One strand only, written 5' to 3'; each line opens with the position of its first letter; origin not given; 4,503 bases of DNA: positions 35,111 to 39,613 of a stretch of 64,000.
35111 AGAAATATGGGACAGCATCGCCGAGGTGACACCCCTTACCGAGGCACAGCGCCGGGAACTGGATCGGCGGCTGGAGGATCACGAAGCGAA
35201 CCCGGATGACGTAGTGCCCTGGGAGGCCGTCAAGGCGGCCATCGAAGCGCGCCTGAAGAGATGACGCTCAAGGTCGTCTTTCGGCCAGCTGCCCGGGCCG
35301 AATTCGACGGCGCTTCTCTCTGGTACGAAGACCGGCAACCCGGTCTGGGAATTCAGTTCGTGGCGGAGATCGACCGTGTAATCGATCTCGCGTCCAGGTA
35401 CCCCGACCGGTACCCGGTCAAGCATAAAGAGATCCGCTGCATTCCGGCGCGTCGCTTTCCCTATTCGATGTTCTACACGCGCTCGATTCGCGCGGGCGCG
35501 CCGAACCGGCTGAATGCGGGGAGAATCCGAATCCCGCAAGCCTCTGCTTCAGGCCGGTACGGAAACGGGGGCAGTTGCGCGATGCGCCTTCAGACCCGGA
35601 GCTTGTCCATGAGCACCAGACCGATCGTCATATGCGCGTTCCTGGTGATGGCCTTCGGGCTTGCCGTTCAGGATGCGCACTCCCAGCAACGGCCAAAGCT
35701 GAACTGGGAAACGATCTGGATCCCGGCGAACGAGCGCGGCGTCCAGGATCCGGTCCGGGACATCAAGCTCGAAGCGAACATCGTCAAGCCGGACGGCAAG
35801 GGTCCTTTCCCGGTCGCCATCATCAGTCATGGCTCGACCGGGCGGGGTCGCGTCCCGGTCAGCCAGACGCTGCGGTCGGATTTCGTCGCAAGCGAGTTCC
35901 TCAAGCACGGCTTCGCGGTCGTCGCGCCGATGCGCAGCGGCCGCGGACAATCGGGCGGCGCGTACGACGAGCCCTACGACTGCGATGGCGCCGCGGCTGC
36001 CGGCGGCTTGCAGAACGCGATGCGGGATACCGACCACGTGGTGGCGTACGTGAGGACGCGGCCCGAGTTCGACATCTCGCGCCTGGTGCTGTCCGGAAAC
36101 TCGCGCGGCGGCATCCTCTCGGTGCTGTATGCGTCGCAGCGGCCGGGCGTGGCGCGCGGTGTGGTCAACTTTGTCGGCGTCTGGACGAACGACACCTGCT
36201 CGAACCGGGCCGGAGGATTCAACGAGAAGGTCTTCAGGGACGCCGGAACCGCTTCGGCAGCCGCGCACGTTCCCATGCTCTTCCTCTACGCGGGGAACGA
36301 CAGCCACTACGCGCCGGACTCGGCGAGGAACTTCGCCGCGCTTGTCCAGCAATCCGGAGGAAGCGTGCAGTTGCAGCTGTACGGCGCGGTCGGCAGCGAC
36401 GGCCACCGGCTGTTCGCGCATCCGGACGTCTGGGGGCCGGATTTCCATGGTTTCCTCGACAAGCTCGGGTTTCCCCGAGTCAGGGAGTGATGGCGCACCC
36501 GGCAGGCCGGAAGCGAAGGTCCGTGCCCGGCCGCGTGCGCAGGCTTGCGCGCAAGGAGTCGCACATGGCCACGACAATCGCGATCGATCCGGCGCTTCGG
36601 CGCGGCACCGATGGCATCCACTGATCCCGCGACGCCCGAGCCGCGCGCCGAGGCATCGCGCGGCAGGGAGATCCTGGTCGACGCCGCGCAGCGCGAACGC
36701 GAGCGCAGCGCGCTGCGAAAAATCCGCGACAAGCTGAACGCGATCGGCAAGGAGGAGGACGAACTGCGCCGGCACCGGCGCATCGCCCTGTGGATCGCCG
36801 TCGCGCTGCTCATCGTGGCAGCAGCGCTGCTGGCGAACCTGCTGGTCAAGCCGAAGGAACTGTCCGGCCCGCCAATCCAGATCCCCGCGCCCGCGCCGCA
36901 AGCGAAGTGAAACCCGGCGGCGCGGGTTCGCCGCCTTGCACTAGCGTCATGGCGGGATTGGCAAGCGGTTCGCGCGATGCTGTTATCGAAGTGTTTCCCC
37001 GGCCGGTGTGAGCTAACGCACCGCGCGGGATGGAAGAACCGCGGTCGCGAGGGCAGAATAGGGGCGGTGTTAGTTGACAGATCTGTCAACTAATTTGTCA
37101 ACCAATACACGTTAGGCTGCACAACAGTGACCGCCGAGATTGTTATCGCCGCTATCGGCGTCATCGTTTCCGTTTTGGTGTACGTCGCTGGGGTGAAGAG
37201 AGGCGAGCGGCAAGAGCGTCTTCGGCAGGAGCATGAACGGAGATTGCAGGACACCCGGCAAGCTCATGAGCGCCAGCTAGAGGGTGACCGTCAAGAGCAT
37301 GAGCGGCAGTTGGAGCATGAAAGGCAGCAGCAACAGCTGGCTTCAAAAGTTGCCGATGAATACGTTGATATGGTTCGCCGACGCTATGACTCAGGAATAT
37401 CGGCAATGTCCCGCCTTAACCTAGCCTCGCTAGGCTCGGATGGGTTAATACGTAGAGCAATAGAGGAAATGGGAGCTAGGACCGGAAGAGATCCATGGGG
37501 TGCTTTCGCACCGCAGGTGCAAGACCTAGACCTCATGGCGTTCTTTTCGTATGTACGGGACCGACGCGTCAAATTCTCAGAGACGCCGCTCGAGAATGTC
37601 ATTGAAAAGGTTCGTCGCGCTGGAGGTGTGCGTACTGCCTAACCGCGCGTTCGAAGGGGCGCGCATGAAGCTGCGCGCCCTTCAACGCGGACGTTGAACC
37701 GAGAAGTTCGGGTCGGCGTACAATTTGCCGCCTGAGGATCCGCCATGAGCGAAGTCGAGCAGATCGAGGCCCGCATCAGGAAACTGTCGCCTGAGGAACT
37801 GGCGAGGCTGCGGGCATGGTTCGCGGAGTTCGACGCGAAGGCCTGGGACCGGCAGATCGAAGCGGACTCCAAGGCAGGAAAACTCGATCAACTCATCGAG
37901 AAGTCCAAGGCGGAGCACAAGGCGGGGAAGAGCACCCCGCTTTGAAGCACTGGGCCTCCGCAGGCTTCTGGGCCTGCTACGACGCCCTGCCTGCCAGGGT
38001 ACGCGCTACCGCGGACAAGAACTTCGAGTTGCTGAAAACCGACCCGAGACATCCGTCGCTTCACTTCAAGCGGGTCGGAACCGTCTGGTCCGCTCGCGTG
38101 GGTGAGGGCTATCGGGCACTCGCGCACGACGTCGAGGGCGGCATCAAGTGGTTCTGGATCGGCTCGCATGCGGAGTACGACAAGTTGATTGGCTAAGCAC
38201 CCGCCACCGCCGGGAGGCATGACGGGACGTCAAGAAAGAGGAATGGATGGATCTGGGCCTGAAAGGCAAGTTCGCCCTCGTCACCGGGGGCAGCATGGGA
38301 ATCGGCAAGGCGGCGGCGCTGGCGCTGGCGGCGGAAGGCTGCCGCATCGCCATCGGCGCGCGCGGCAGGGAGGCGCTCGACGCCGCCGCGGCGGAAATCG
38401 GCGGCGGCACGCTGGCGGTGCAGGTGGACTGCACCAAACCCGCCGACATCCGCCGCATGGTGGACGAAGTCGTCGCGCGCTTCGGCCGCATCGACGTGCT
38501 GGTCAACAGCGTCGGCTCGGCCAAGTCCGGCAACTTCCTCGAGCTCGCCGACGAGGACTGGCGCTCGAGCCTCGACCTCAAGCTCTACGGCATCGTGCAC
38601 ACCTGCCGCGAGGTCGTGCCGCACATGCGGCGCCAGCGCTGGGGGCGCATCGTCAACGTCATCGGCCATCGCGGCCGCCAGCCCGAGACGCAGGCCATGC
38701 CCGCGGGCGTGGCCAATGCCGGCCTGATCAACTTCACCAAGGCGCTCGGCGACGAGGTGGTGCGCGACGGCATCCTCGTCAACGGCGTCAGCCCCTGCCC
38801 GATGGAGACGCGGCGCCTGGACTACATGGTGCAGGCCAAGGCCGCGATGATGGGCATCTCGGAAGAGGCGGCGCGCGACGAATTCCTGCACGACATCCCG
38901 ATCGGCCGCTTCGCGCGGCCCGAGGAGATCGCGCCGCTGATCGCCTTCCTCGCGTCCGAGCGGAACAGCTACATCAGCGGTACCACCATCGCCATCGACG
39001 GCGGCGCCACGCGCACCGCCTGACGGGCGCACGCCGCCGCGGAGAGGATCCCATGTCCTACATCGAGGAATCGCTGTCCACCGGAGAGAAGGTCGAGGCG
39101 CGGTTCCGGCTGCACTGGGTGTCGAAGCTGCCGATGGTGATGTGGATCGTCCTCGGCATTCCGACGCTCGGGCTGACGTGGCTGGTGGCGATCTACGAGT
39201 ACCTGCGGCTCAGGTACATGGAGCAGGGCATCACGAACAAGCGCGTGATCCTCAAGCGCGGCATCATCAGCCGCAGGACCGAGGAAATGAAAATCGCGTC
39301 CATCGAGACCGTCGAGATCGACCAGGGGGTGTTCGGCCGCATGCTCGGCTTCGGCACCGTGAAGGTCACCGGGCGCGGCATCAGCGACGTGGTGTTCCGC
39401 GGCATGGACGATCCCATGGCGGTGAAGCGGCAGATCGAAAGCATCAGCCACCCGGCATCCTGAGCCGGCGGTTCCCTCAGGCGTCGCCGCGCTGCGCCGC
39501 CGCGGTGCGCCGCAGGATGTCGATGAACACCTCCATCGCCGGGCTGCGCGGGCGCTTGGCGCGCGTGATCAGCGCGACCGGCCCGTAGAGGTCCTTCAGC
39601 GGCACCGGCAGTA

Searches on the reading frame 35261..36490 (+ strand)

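Call 107: search_protein_families(library=pfam, proteins=[window:35261-36490:+])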
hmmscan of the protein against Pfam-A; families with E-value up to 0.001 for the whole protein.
window:35261-36490:+ (409 aa): 6 families
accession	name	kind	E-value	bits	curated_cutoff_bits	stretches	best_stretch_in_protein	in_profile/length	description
PF12146.15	Hydrolase_4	-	5.1e-09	36.2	27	1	206-302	20-105/239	Serine aminopeptidase, S33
PF01738.24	DLH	-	6.1e-09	36.2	21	1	171-376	2-183/217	Dienelactone hydrolase family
PF02129.25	Peptidase_S15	-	1.1e-06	29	23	1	168-319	3-141/262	X-Pro dipeptidyl-peptidase (S15 family)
PF00326.27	Peptidase_S9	-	3.1e-05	24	22.6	1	214-374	10-182/213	Prolyl oligopeptidase family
PF07224.18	Chlorophyllase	-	0.00057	19.2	26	1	174-286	33-129/301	Chlorophyllase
PF00561.26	Abhydrolase_1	-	0.00071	19.7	25.8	0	209-302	19-98/245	alpha/beta hydrolase fold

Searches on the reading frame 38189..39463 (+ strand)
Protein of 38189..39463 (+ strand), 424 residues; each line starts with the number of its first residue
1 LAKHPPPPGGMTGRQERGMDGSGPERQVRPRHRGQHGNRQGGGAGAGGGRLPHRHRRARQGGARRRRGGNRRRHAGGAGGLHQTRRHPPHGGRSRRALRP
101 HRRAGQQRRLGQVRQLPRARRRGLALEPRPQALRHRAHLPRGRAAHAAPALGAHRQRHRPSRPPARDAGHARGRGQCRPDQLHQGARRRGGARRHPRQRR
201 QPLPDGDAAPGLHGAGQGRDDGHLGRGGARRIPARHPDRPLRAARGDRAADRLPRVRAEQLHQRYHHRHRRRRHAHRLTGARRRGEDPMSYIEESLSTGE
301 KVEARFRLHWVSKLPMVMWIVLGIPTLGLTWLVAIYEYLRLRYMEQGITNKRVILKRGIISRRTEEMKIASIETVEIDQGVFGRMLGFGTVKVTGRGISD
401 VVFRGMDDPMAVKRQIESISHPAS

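Call 107: search_protein_families(library=pfam, proteins=[window:38189-39463:+])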
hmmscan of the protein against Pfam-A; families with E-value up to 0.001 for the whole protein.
window:38189-39463:+ (424 aa): 1 family
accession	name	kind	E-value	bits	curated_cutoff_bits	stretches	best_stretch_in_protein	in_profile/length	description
PF03703.20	bPH_2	-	1.8e-14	54.1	22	1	348-416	8-78/78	Bacterial PH domain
